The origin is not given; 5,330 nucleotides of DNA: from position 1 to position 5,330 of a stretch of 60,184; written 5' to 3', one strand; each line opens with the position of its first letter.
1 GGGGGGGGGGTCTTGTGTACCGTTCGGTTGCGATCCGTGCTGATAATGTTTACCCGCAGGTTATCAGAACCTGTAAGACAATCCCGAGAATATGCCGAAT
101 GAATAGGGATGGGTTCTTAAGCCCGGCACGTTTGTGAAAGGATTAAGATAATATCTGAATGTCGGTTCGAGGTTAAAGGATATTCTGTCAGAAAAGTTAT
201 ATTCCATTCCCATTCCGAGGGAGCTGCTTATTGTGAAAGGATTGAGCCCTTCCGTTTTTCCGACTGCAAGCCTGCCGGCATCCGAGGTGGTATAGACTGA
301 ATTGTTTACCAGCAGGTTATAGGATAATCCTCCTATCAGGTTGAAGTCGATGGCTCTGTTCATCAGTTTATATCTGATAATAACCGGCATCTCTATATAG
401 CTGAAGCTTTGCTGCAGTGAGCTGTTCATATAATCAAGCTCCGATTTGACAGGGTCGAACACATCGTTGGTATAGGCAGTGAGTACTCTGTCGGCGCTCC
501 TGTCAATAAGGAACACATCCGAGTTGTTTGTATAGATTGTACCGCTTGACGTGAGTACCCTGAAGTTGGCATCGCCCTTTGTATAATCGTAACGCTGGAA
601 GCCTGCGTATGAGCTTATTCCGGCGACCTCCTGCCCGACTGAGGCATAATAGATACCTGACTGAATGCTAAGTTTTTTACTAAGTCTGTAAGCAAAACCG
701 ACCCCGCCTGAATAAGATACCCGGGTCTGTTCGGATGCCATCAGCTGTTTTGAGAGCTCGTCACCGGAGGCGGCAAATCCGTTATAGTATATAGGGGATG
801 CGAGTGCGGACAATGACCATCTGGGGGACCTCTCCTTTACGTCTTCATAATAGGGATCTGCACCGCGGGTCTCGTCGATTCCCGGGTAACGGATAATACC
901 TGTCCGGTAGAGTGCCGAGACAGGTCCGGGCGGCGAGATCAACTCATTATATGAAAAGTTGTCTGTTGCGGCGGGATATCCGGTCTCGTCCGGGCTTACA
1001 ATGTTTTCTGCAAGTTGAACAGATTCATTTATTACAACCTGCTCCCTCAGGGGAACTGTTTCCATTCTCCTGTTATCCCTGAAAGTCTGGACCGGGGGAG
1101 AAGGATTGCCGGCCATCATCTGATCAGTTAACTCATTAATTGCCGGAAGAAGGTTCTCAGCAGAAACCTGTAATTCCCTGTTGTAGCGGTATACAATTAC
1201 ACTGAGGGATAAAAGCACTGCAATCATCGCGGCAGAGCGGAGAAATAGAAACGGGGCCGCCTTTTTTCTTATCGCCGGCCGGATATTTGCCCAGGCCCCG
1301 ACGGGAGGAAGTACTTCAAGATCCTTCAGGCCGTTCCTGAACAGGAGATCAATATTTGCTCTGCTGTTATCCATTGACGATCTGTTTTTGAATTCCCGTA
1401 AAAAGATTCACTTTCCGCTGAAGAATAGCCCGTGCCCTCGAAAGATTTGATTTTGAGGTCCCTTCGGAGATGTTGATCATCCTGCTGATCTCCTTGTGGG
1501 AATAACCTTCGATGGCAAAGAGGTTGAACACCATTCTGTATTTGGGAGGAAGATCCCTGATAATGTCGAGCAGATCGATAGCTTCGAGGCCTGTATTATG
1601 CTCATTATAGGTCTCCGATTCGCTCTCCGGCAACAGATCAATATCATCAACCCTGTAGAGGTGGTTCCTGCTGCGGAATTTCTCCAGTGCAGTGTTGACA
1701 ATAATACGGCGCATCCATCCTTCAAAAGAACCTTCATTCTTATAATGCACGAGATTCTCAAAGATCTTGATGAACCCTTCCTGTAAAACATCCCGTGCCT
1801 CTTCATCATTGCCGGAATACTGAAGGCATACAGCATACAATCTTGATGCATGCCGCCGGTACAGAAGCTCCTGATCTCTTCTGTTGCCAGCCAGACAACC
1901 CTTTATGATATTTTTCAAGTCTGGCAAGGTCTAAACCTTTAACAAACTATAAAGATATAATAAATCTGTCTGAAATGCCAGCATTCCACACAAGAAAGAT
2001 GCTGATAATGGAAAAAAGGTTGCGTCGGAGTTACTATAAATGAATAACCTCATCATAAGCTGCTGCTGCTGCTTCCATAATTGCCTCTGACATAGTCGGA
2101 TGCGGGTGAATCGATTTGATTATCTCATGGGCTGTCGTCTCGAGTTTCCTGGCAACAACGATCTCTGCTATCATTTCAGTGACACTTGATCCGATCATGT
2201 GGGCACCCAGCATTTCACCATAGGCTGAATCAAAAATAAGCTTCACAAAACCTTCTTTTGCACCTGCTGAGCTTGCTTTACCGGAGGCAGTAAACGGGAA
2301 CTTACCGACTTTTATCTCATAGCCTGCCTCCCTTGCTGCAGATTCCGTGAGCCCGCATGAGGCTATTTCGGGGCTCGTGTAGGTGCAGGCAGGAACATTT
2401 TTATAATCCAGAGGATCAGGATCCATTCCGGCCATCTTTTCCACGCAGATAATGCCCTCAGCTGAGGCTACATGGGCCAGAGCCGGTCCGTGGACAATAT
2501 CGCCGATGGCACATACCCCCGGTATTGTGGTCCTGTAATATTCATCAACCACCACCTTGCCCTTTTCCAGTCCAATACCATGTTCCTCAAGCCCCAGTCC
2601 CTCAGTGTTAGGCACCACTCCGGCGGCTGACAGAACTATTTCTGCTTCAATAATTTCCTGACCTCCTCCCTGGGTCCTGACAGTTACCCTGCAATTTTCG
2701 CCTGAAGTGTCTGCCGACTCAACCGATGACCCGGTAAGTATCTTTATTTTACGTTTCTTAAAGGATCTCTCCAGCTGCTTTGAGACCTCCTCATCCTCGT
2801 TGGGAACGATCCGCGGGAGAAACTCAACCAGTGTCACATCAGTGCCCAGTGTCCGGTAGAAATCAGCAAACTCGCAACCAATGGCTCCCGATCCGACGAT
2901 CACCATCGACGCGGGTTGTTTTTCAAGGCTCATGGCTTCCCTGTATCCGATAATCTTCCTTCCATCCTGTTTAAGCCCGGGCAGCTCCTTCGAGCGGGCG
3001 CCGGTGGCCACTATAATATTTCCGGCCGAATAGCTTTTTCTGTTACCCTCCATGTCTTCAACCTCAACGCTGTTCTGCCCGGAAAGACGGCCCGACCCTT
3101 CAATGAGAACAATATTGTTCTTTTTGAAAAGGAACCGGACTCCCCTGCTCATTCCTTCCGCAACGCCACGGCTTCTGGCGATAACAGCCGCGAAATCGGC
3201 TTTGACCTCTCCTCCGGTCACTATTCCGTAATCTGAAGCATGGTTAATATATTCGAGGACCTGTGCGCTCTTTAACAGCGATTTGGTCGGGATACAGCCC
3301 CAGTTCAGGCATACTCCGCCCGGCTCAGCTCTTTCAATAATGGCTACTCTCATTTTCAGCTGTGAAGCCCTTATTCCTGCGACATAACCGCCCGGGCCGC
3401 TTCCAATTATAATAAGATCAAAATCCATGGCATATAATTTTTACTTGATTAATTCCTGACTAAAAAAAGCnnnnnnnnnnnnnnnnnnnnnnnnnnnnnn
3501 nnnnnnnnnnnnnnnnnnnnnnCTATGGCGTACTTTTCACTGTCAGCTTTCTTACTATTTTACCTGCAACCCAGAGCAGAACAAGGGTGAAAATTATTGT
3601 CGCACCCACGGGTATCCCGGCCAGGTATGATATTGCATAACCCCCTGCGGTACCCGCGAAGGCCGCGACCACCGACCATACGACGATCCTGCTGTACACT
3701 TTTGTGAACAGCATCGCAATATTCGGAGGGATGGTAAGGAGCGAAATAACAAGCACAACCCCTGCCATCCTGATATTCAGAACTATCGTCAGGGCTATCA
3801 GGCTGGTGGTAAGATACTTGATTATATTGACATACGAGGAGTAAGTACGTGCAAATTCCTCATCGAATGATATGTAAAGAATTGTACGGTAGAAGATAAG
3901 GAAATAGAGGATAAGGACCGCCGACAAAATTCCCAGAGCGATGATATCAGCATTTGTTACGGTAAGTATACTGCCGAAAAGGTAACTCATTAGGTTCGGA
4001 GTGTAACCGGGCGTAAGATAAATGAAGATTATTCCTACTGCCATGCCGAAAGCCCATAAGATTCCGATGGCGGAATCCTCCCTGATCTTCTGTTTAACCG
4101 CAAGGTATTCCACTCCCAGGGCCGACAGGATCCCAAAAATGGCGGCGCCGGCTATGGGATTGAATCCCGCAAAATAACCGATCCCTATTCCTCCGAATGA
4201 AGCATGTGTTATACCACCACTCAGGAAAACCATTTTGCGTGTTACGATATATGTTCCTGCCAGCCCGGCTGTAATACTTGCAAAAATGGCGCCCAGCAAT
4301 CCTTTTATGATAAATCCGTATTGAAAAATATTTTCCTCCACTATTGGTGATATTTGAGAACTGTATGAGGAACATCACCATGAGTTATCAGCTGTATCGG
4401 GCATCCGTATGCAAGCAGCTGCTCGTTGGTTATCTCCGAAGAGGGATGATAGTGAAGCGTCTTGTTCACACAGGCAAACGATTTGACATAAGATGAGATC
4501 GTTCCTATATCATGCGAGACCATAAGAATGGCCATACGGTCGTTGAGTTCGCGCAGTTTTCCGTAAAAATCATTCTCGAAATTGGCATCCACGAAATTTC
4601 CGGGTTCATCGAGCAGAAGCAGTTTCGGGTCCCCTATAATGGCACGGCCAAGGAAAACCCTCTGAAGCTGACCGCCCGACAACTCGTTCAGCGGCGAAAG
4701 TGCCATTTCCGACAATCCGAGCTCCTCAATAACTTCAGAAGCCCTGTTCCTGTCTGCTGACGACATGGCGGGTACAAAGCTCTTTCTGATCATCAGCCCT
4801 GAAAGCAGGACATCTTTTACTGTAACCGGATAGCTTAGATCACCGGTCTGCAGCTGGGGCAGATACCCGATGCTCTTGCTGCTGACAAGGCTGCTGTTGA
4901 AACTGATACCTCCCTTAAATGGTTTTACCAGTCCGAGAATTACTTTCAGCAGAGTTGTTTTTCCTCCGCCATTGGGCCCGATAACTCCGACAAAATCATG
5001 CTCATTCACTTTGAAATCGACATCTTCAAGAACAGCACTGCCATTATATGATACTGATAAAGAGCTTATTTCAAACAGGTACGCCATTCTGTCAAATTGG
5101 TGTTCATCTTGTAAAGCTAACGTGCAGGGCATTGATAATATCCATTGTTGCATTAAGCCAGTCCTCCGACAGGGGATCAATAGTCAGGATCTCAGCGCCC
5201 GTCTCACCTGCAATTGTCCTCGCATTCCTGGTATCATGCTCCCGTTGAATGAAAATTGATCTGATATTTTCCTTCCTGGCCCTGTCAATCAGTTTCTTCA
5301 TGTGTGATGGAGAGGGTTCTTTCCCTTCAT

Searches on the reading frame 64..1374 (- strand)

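Call 93: search_protein_families(library=pfam, max_evalue=0.00001, proteins=[window:64-1374:-])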
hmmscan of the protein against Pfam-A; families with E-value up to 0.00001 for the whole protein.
window:64-1374:- (436 aa): 1 family
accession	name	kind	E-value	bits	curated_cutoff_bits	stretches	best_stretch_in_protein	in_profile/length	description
PF13568.12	OMP_b-brl_2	-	1.7e-10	41.7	27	1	217-415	36-172/175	Outer membrane protein beta-barrel domain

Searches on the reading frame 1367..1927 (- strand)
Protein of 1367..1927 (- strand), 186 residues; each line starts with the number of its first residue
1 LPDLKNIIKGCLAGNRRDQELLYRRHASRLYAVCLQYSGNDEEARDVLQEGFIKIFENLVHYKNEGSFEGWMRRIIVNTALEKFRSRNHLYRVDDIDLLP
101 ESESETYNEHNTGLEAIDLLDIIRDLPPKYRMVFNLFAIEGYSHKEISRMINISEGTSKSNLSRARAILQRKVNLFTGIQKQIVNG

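Call 93: search_protein_families(library=pfam, max_evalue=0.00001, proteins=[window:1367-1927:-])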
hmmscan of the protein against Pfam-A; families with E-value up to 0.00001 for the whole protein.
window:1367-1927:- (186 aa): 4 families
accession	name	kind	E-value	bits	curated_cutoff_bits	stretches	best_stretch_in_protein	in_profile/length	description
PF08281.18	Sigma70_r4_2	-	1.5e-16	60.2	25.7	1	118-167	3-52/54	Sigma-70, region 4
PF04542.20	Sigma70_r2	-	7.2e-16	58.2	24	1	22-88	1-69/71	Sigma-70 region 2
PF04545.22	Sigma70_r4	-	5.6e-06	26.2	24.1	0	123-167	2-46/50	Sigma-70, region 4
PF07638.17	Sigma70_ECF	-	9.4e-06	26.1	21.1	0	72-174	83-184/185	ECF sigma factor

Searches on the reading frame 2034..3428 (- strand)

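Call 56: search_protein_families(library=pfam, max_evalue=0.00001, proteins=[window:2034-3428:-])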
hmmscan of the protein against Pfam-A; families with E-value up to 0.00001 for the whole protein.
window:2034-3428:- (464 aa): 6 families
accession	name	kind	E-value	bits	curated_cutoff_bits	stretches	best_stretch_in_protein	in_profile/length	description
PF07992.20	Pyr_redox_2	-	2.6e-67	227.7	26.1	1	3-325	1-291/291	Pyridine nucleotide-disulphide oxidoreductase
PF02852.28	Pyr_redox_dim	-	9.2e-38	129.3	25.3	1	345-454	1-110/110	Pyridine nucleotide-disulphide oxidoreductase, dimerisation domain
PF00070.33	Pyr_redox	-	8.4e-23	81.1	22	1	175-250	2-79/82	Pyridine nucleotide-disulphide oxidoreductase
PF13738.12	Pyr_redox_3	-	2.8e-11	43.6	30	1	127-309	117-305/305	Pyridine nucleotide-disulphide oxidoreductase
PF13450.12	NAD_binding_8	-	1.4e-07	32.2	21.9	0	7-41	1-36/68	NAD(P)-binding Rossmann-like domain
PF00890.30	FAD_binding_2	-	5.2e-06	26.3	20.4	0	4-43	1-40/414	FAD binding domain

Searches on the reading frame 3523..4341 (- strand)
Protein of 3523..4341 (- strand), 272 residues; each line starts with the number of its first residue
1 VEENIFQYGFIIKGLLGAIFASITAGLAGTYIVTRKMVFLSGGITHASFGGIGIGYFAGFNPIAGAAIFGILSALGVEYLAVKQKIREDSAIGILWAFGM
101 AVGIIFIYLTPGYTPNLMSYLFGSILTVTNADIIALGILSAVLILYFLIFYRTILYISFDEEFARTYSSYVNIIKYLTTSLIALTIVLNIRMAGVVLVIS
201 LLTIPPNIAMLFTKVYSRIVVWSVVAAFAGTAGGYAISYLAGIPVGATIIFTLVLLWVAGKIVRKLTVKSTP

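Call 56: search_protein_families(library=pfam, max_evalue=0.00001, proteins=[window:3523-4341:-])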
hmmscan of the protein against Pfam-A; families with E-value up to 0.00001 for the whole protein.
window:3523-4341:- (272 aa): 1 family
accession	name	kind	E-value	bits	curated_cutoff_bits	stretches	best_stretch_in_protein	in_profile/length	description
PF00950.22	ABC-3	-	4.1e-65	220.3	20.1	1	7-260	1-254/258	ABC 3 transport family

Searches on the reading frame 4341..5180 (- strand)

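Call 93: search_protein_families(library=pfam, max_evalue=0.00001, proteins=[window:4341-5180:-])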
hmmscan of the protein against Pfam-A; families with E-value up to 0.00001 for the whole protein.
window:4341-5180:- (279 aa): 2 families
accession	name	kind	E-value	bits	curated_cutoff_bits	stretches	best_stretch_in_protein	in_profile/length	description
PF00005.33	ABC_tran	-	2.7e-26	93.2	25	1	51-193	1-135/137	ABC transporter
PF13304.12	AAA_21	-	1.4e-07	32.3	27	0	63-91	1-35/304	AAA domain, putative AbiEii toxin, Type IV TA system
